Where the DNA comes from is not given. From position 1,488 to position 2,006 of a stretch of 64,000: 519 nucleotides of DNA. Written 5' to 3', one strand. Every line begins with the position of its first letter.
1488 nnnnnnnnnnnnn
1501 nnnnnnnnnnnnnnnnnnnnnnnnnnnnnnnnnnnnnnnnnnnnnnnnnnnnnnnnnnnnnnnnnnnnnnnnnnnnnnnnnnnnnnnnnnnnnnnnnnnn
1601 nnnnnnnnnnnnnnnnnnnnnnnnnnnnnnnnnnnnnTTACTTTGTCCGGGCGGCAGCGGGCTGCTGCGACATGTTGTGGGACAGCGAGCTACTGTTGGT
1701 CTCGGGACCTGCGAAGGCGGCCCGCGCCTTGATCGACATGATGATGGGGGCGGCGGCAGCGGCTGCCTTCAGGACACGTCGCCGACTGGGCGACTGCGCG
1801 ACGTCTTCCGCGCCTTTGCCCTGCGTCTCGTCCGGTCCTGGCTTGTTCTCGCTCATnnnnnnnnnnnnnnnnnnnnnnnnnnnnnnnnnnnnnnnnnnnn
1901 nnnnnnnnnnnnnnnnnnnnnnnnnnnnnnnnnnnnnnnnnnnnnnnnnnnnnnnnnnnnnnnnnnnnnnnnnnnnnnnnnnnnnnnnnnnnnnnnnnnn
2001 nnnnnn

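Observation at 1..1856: HprK-related kinase, PqqD-like chaperone and nucleotidyltransferase with a candidate substrate peptide encoded directly upstream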

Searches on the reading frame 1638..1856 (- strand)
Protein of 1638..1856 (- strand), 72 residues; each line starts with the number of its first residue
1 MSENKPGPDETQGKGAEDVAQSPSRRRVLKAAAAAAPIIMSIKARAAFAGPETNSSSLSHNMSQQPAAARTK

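Call 6: search_protein_families(library=ncbifam, proteins=[window:1641-1856:-], max_evalue=0.1)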
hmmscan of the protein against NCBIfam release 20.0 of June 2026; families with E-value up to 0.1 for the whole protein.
seq(72 aa): 3 families
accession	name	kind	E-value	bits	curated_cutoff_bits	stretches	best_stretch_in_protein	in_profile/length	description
TIGR01409.1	TAT_signal_seq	domain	0.013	15.9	16.7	1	24-36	2-14/29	twin-arginine translocation signal domain-containing protein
NF000320.3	blaPEN-Bcc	equivalog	0.02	14.2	540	1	24-57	5-38/300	PEN family class A beta-lactamase, Bcc-type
TIGR02811.1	formate_TAT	hypoth_equivalog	0.064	13.6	48.45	1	17-38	3-24/66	formate dehydrogenase region TAT target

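Call 7: search_protein_families(library=pfam, proteins=[window:1641-1856:-], max_evalue=0.1)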
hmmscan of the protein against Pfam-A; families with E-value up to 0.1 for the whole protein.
seq(72 aa): 1 family
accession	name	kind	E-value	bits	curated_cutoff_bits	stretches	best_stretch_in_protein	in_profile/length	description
PF10518.14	TAT_signal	-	0.002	18.4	22.7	1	23-36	2-15/21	TAT (twin-arginine translocation) pathway signal sequence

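Call 35: find_homologous_proteins(query=A3, max_evalue=0.001)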
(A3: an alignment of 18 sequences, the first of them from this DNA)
Query A3 (18 sequences) (72 aa, profile of the alignment): 162 proteins with E <= 0.001 among 5797 candidates; the best 120 are listed.
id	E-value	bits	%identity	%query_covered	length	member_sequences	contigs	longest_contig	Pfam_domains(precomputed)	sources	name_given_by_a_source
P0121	4.5e-22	96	86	96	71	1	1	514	-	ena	-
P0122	4.7e-22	95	88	100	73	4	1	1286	-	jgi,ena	-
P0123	6.4e-22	95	80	96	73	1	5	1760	-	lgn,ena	-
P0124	1.3e-21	94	84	96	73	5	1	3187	-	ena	-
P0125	1.9e-21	94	-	-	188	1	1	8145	-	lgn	-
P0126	3.6e-21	93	-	-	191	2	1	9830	-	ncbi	ncbi:MAG: hypothetical protein ACXU7D_01265 [Burkholderiaceae bacterium]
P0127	6.1e-21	92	92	99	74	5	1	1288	-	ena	-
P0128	6.7e-21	92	-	-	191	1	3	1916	-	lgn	-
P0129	8.1e-21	92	38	60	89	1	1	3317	-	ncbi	ncbi:MAG: hypothetical protein E4H07_08635, partial [Nitrosomonadales bacterium]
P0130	9.6e-21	91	93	99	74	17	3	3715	-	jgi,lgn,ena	jgi:PqqD family protein of HPr-rel-A system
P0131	1.1e-20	91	41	31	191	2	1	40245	-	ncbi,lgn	ncbi:MAG: hypothetical protein V4632_17495 [Pseudomonadota bacterium]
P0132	1.1e-20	91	41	61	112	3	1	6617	-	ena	-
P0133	1.3e-20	91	-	-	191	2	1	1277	-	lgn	-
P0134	2.5e-20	90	93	100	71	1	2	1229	-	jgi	jgi:hypothetical protein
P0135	3.5e-20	90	83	100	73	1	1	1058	-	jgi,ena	-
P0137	6.8e-20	89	-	-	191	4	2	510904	-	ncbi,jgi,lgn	ncbi:MAG TPA: hypothetical protein VIF82_06070 [Burkholderiaceae bacterium]|jgi:hypothetical protein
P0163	2.5e-18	84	69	97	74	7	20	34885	-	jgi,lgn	jgi:hypothetical protein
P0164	2.7e-18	83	28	65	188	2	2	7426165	-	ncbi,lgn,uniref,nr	ncbi:hypothetical protein [Pseudoduganella umbonata]|uniref:Uncharacterized protein n=1 Tax=Pseudodu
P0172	3.9e-18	83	30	68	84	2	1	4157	-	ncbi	-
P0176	7.1e-18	82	-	-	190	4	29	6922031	-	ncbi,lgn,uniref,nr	ncbi:hypothetical protein IP92_03470 [Pseudoduganella flava]|uniref:Uncharacterized protein n=1 Tax=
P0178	1.1e-17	82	-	-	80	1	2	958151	-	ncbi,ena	-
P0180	1.2e-17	81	32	90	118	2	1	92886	-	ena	-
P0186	4.5e-17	80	46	36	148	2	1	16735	-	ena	-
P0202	2.5e-16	77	-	-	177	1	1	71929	-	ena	-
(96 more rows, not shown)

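Call 36: list_cluster_members(proteins=[P0130, P0178, P0172, P0163, P0180])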
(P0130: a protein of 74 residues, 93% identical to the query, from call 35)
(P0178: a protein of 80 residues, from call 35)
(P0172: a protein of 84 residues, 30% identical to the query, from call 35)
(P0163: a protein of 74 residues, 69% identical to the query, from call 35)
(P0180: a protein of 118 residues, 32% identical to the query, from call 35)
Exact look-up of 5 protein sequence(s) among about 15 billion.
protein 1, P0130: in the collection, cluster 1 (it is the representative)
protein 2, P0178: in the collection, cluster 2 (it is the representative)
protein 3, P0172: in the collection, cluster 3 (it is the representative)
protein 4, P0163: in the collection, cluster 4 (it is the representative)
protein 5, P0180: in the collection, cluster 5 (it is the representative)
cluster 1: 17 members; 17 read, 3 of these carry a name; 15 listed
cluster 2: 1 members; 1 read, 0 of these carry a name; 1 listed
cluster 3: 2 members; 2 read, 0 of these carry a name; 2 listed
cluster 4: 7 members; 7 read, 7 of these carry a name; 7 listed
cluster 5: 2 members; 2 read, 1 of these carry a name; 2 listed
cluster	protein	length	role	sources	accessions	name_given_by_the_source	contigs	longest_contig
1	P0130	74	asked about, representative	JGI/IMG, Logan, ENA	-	PqqD family protein of HPr-rel-A system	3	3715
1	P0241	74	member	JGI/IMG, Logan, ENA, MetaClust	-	PqqD family protein of HPr-rel-A system | \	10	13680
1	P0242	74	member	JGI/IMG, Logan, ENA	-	hypothetical protein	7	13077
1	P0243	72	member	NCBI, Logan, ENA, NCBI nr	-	-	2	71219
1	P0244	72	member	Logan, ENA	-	-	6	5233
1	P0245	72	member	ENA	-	-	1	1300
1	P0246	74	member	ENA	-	-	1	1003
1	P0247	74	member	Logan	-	-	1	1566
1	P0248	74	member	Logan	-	-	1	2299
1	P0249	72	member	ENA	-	-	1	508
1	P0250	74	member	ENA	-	-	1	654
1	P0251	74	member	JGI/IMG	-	-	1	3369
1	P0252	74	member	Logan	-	-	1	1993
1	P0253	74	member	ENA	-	-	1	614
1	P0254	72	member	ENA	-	-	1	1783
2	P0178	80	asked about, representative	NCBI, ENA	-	-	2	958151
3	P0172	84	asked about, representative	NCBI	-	-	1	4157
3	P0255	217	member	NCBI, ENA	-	-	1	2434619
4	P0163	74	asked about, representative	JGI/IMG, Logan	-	hypothetical protein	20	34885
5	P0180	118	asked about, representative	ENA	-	-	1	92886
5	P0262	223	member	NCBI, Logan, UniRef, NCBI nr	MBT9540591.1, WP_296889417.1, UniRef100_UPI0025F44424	hypothetical protein [Thiobacillus sp.] | hypothetical protein n=1 Tax=Thiobacillus sp. TaxID=924 RepID=UPI0025F44424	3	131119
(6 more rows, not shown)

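Call 38: find_encoding_contigs(protein=window:1638-1856:-, flank=10000, max_places=6)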
Protein window:1638-1856:- (72 aa): 4 contigs read that carry it; 4 places shown.
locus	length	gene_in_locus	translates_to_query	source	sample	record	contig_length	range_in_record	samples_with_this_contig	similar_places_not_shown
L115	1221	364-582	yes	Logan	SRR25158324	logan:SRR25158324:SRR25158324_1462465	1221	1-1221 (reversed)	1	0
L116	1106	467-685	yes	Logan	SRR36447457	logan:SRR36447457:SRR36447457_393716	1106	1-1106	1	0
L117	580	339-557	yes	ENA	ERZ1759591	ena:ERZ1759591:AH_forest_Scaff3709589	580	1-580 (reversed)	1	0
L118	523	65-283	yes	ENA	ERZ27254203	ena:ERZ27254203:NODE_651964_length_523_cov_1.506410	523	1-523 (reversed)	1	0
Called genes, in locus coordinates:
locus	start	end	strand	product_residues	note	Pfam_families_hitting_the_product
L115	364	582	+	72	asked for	-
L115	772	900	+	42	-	-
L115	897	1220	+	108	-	?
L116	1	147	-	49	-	?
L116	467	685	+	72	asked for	-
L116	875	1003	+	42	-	-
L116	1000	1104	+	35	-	?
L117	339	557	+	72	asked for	-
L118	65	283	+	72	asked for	-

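Call 44: search_protein_families(library=pfam, alignment_id=A3, max_evalue=0.01)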
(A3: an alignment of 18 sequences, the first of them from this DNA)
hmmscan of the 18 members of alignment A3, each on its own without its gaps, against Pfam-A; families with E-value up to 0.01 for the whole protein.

A. member 1, seq(72 aa): 1 family
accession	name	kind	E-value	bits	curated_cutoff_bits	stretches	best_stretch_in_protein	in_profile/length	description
PF10518.14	TAT_signal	-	0.002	18.4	22.7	1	23-36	2-15/21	TAT (twin-arginine translocation) pathway signal sequence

B. families by the number of members that match (of 18 scanned): 2 families
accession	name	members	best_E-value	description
PF10518.14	TAT_signal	4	0.002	TAT (twin-arginine translocation) pathway signal sequence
PF08911.16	NUP50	1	0.0056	NUP50 (Nucleoporin 50 kDa)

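Call 45: search_protein_families(library=pfam, proteins=[P0164, P0255, P0176, P0262, P0137], max_evalue=0.05)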
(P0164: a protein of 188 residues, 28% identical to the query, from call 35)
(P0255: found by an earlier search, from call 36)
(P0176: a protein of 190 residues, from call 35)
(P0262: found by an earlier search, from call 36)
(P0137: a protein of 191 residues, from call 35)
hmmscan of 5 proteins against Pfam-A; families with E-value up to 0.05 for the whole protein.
P0164 (188 aa): 0 families

P0255 (217 aa): 0 families

P0176 (190 aa): 0 families

P0262 (223 aa): 0 families

P0137 (191 aa): 0 families

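Call 60: predict_structure(alignment_id=A4)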
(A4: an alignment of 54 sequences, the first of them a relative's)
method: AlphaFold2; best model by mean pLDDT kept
length: 188 residues; sequences in the alignment: 54
mean_pLDDT: 73.8   pTM: 0.63
mean pLDDT of the five models: 73.8, 73.8, 73.0, 72.9, 72.4
residues with pLDDT >= 90: 96; 70-90: 21; 50-70: 8; < 50: 63
segments of 3 or more residues with pLDDT < 50: 1-18, 20-50, 54-67
pLDDT, mean of each block of 10 residues (from residue 1): 37 43 47 41 43 43 51 86 93 95 94 95 93 95 88 94 90 91 86
secondary structure, 60 per line:
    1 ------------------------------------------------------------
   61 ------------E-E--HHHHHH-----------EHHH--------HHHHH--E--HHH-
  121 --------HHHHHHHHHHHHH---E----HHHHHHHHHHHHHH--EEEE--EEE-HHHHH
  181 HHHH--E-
elements in order: H78-83 H107-111 H129-141 H150-163 E166-169 E172-174 H176-184

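Call 62: fold_search(model_id=the predicted structure, library=pdb)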
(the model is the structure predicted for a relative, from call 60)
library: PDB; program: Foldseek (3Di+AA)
matches with E <= 10: 18; with E <= 0.001: 0
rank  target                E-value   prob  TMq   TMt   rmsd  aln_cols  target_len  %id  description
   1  6ywe_T                4.2e+00  0.01  0.11  0.12  23.5       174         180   12  The structure of the mitoribosome from Neurospora crassa in the P/E tRNA bound state (released 2020-11-11)
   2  4c5l_B                5.0e+00  0.03  0.14  0.10   8.8        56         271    9  Structure of the pyridoxal kinase from Staphylococcus aureus in complex with pyridoxal (released 2014-03-19)
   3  6tv6_D                5.3e+00  0.08  0.18  0.10   6.5        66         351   14  Octameric McsB from Bacillus subtilis. (released 2021-07-21)
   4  2qez_E                5.3e+00  0.01  0.12  0.06  11.1        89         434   17  Crystal structure of ethanolamine ammonia-lyase heavy chain (YP_013784.1) from Listeria monocytogenes 4b F2365 at 2.15 (released 2007-07-10)
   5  4b2t_A                6.3e+00  0.03  0.14  0.07   8.7        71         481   14  The crystal structures of the eukaryotic chaperonin CCT reveal its functional partitioning (released 2013-03-20)
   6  4c5l_A                6.7e+00  0.03  0.14  0.11   9.1        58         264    9  Structure of the pyridoxal kinase from Staphylococcus aureus in complex with pyridoxal (released 2014-03-19)
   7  7x7y_a                6.7e+00  0.02  0.14  0.07   9.0        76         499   18  Cryo-EM structure of Human TRiC-ATP-open state (released 2023-06-07)
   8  6ywv_T                7.0e+00  0.01  0.12  0.13  21.6       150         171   13  The structure of the Atp25 bound assembly intermediate of the mitoribosome from Neurospora crassa (released 2020-11-11)
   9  4c5n_D                7.5e+00  0.03  0.14  0.11   9.1        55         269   13  Structure of the pyridoxal kinase from Staphylococcus aureus in complex with AMP-PCP and pyridoxal (released 2014-03-19)
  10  3i76_C                7.9e+00  0.05  0.17  0.15  10.5        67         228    9  The crystal structure of the orthorhombic form of the putative HAD-hydrolase YfnB from Bacillus subtilis bound to magn (released 2009-07-21)
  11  6tv6_B                7.9e+00  0.04  0.16  0.10   7.6        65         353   15  Octameric McsB from Bacillus subtilis. (released 2021-07-21)
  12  4c5k_C                8.4e+00  0.02  0.14  0.11   9.1        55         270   13  Structure of the pyridoxal kinase from Staphylococcus aureus in complex with ADP (released 2014-03-19)
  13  4c5k_A                8.4e+00  0.02  0.14  0.10   9.1        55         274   13  Structure of the pyridoxal kinase from Staphylococcus aureus in complex with ADP (released 2014-03-19)
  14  6v1r                  8.8e+00  0.03  0.14  0.10   6.4        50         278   16  Crystal structure of iAChSnFR Fluorescent Acetylcholine Sensor precursor binding protein (released 2020-11-25)
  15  6tv6_A                9.4e+00  0.06  0.19  0.11   7.3        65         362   14  Octameric McsB from Bacillus subtilis. (released 2021-07-21)
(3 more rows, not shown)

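Call 72: find_encoding_contigs(protein=P0180, flank=5000, max_places=1)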
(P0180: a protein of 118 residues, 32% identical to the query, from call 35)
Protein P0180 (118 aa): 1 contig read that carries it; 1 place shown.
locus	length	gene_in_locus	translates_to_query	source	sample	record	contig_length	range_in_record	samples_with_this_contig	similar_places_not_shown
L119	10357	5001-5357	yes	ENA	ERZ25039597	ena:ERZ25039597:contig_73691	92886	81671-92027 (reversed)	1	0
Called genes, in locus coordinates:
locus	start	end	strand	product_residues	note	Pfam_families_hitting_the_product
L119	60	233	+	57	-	-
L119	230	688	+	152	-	-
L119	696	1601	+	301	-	PF02668:TauD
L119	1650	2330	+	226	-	PF05201:GlutR_N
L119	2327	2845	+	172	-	PF01488:Shikimate_DH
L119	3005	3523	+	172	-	PF03462:PCRF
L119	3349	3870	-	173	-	-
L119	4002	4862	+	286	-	PF08241:Methyltransf_11 (faint), PF17827:PrmC_N, PF05175:MTS, PF13489:Methyltransf_23 (faint), PF13847:Methyltransf_31, PF13649:Methyltransf_25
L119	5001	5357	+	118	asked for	-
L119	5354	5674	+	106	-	-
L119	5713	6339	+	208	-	-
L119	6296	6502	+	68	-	PF27840:ScmC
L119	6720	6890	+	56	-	-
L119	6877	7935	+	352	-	PF14907:NTP_transf_5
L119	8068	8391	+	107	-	PF00462:Glutaredoxin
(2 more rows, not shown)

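Call 73: find_encoding_contigs(protein=P0186, flank=5000, max_places=1)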
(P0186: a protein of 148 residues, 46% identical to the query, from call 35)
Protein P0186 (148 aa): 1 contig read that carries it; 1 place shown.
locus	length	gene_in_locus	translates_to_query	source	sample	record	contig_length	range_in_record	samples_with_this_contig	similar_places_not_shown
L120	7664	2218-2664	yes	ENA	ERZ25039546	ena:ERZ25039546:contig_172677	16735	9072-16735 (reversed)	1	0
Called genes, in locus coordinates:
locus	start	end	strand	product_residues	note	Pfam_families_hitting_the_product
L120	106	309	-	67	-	-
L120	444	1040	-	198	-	PF08238:Sel1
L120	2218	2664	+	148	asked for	-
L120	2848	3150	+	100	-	-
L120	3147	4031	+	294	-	PF27840:ScmC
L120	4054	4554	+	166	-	PF14907:NTP_transf_5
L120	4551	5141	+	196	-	PF14907:NTP_transf_5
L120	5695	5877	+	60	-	-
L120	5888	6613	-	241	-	-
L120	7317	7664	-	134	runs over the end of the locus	-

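Call 74: find_encoding_contigs(protein=P0202, flank=5000, max_places=1)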
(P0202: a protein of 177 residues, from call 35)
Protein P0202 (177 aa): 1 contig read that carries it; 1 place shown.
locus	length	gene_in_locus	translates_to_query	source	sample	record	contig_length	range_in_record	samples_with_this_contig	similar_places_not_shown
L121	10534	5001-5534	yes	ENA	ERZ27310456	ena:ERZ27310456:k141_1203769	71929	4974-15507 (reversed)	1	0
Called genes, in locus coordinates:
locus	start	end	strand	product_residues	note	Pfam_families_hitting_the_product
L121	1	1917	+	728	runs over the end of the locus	PF18921:Cyanophycin_syn, PF01071:GARS_A (weak), PF02222:ATP-grasp (weak), PF02786:CPSase_L_D2, PF08443:RimK (weak), PF13549:ATP-grasp_5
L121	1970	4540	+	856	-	PF18921:Cyanophycin_syn, PF02655:ATP-grasp_3 (faint), PF02786:CPSase_L_D2, PF07478:Dala_Dala_lig_C (faint), PF08443:RimK (weak), PF13549:ATP-grasp_5 (weak), PF08245:Mur_ligase_M, PF02875:Mur_ligase_C, +1 more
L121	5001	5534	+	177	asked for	-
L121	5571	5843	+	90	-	-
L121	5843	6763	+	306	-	PF27840:ScmC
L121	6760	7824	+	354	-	PF14907:NTP_transf_5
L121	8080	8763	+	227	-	-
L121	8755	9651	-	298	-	-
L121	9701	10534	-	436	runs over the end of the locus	PF10091:Glycoamylase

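Call 78: search_protein_families(library=ncbifam, alignment_id=A4, max_evalue=0.1)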
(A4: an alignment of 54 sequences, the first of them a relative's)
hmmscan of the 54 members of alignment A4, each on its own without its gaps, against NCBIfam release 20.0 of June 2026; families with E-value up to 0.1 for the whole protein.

A. member 1, P0164 (188 aa): 0 families

B. families by the number of members that match (of 54 scanned): 3 families
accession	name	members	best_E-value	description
TIGR04343.1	egtE_PLP_lyase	2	0.019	ergothioneine biosynthesis PLP-dependent enzyme EgtE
NF004849.1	PRK06200.1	1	0.031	3-(cis-5,6-dihydroxycyclohexa-1,3-dien-1-yl)propanoate dehydrogenase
NF011718.0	PRK15171.1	1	0.055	lipopolysaccharide 3-alpha-galactosyltransferase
